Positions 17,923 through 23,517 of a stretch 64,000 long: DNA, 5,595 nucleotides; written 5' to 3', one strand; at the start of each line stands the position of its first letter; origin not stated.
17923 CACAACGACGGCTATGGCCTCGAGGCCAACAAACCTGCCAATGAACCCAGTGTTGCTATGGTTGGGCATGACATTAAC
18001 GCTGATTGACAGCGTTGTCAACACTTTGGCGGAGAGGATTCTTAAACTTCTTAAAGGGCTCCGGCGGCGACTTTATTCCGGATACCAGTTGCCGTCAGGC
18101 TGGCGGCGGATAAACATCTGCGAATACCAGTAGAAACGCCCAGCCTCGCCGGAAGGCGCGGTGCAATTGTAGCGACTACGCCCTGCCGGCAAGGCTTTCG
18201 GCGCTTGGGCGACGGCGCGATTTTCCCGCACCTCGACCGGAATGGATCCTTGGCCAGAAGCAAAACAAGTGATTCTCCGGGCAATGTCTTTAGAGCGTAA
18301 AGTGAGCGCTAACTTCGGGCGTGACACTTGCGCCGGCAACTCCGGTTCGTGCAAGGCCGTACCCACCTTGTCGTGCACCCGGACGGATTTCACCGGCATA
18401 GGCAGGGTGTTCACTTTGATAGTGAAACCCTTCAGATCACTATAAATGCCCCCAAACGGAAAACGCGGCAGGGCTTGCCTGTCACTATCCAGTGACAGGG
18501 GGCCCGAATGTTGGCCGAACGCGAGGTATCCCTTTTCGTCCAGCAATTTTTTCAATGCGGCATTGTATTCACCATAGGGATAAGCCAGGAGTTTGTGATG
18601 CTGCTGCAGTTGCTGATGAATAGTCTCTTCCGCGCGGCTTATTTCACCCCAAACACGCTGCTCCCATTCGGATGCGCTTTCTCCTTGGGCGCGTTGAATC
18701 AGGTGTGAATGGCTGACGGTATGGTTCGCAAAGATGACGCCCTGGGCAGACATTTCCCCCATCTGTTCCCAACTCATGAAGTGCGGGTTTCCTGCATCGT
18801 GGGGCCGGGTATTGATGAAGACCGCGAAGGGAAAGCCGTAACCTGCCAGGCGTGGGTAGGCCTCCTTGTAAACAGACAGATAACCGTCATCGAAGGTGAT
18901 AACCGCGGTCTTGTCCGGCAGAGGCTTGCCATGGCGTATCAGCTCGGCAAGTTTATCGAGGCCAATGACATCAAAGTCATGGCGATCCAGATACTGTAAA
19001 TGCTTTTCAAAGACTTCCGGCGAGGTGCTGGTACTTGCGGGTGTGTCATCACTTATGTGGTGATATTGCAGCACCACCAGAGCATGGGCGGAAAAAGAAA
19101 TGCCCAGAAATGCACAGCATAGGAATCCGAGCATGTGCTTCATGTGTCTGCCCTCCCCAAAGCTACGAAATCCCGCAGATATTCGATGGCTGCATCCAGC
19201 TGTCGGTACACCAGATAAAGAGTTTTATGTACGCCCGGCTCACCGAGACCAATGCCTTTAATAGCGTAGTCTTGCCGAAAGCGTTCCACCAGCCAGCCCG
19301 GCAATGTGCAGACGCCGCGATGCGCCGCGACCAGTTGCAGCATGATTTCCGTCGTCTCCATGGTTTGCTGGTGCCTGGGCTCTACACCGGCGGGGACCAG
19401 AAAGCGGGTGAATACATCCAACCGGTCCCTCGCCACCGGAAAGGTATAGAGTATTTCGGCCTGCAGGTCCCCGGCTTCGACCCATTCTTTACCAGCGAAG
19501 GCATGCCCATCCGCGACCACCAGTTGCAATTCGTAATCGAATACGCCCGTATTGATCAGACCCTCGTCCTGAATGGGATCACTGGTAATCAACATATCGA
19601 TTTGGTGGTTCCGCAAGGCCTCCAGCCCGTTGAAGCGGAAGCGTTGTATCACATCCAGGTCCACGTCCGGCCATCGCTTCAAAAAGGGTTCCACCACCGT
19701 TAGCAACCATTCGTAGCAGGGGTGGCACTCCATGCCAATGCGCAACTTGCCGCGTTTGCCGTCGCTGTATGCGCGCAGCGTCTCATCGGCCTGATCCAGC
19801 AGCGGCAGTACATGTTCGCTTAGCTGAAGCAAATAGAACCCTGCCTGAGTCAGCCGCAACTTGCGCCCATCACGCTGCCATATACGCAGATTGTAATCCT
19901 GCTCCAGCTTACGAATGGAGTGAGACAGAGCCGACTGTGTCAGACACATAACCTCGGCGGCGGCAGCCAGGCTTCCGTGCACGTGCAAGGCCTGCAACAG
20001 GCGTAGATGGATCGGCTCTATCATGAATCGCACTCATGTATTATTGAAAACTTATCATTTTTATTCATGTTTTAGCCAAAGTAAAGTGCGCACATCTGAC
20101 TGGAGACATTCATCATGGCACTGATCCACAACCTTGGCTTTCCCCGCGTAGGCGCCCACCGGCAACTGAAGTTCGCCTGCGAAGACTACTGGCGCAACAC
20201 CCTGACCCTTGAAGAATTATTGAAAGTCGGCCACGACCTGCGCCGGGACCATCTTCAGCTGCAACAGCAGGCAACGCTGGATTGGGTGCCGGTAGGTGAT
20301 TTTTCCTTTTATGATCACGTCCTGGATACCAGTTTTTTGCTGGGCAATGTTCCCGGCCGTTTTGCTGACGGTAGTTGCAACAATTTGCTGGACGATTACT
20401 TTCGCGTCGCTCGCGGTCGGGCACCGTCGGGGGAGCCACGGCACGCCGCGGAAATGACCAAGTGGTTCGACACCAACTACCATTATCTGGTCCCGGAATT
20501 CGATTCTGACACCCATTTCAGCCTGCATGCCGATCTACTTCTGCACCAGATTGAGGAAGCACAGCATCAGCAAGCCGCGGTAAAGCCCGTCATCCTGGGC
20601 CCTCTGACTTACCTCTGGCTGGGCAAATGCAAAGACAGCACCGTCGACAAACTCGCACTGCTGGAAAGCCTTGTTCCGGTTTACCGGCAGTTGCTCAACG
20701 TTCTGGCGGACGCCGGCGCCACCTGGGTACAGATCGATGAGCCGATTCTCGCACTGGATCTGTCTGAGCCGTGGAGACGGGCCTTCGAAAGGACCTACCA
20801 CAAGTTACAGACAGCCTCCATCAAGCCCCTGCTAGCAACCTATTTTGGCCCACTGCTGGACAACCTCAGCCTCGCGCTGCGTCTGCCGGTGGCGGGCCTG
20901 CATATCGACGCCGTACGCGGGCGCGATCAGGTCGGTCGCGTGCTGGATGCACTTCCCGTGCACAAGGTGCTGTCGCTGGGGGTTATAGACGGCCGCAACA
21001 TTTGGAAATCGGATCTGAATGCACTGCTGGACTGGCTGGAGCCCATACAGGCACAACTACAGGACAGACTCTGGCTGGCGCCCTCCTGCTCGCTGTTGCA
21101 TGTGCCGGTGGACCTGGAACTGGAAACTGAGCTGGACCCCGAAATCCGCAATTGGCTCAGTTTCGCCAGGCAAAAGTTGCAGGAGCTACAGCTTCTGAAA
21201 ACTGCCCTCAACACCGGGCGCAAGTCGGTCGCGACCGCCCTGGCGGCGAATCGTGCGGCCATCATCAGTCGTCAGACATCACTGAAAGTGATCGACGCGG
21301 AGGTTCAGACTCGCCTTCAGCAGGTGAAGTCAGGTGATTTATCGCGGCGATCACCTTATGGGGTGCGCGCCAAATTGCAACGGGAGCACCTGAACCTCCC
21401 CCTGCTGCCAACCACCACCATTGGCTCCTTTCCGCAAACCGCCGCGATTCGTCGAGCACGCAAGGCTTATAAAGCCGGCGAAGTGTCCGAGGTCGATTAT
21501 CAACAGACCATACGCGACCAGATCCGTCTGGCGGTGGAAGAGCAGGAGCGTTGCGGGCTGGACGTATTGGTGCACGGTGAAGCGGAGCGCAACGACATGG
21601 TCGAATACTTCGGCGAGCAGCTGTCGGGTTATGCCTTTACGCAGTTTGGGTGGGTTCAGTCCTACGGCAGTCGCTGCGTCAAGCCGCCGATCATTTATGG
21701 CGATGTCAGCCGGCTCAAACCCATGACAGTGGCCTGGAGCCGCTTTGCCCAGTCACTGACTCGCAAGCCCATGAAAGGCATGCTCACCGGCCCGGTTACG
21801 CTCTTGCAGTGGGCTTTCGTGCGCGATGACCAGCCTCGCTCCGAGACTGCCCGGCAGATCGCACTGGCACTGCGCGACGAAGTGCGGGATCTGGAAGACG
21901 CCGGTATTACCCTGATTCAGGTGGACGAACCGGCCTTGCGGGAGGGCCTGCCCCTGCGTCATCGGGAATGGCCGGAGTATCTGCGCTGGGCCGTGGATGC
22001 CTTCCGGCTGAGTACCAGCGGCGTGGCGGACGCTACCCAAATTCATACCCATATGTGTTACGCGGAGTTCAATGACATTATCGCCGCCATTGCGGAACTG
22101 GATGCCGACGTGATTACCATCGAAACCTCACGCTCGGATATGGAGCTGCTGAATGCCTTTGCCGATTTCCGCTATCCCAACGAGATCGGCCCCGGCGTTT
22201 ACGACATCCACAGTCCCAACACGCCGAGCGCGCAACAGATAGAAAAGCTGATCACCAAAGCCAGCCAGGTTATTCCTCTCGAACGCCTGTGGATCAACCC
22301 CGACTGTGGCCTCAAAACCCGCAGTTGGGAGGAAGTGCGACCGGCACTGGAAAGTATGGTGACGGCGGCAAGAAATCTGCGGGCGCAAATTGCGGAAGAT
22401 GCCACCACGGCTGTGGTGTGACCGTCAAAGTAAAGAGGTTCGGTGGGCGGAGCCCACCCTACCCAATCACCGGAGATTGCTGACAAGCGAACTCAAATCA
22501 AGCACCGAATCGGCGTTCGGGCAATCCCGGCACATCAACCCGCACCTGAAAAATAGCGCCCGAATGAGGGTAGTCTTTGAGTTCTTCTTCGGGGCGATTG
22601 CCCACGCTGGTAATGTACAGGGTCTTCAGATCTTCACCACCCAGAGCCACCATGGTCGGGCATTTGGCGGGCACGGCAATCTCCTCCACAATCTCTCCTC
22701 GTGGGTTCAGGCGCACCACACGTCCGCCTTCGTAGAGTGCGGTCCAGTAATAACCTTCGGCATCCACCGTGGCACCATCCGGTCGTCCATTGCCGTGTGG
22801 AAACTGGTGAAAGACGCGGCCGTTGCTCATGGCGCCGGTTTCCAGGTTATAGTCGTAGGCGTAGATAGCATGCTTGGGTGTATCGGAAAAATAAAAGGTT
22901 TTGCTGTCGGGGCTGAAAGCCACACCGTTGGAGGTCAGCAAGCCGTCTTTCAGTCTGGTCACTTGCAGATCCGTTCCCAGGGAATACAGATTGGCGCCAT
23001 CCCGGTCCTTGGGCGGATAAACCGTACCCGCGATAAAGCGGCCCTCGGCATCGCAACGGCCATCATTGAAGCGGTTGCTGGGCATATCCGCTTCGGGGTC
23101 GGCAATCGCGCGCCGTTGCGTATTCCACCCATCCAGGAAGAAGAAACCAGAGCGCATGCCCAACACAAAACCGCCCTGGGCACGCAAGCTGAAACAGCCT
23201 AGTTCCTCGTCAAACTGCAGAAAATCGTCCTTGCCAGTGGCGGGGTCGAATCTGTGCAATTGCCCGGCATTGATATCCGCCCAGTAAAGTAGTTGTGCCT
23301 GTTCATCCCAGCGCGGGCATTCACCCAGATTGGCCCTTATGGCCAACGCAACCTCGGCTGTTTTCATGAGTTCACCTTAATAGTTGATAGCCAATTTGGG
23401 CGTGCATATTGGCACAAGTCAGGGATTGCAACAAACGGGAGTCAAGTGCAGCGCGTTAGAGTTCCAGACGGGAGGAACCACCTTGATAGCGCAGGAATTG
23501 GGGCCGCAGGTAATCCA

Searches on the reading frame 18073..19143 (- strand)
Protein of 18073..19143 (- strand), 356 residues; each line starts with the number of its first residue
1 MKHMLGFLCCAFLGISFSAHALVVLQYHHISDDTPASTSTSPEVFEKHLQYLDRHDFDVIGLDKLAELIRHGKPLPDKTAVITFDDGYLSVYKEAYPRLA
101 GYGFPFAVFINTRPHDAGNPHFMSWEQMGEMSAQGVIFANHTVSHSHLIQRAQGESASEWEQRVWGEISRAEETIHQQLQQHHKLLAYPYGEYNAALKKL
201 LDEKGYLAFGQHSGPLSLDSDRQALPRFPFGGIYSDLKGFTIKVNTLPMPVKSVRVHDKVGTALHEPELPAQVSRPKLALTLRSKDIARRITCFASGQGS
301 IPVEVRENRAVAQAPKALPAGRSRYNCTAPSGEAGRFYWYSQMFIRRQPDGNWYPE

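Call 93: search_protein_families(library=pfam, proteins=[window:18073-19143:-])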
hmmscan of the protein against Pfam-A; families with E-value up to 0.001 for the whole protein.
window:18073-19143:- (356 aa): 1 family
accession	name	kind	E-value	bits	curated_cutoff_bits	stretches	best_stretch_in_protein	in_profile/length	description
PF01522.26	Polysacc_deac_1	-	2e-24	86.3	23.1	1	73-206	2-121/124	Polysaccharide deacetylase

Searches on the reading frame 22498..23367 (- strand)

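Call 93: search_protein_families(library=pfam, proteins=[window:22498-23367:-])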
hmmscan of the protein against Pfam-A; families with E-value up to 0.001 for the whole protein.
window:22498-23367:- (289 aa): 1 family
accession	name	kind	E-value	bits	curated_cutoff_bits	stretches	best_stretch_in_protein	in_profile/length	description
PF08450.18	SGL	-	2.1e-86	290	26.3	1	14-255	1-245/246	SMP-30/Gluconolactonase/LRE-like region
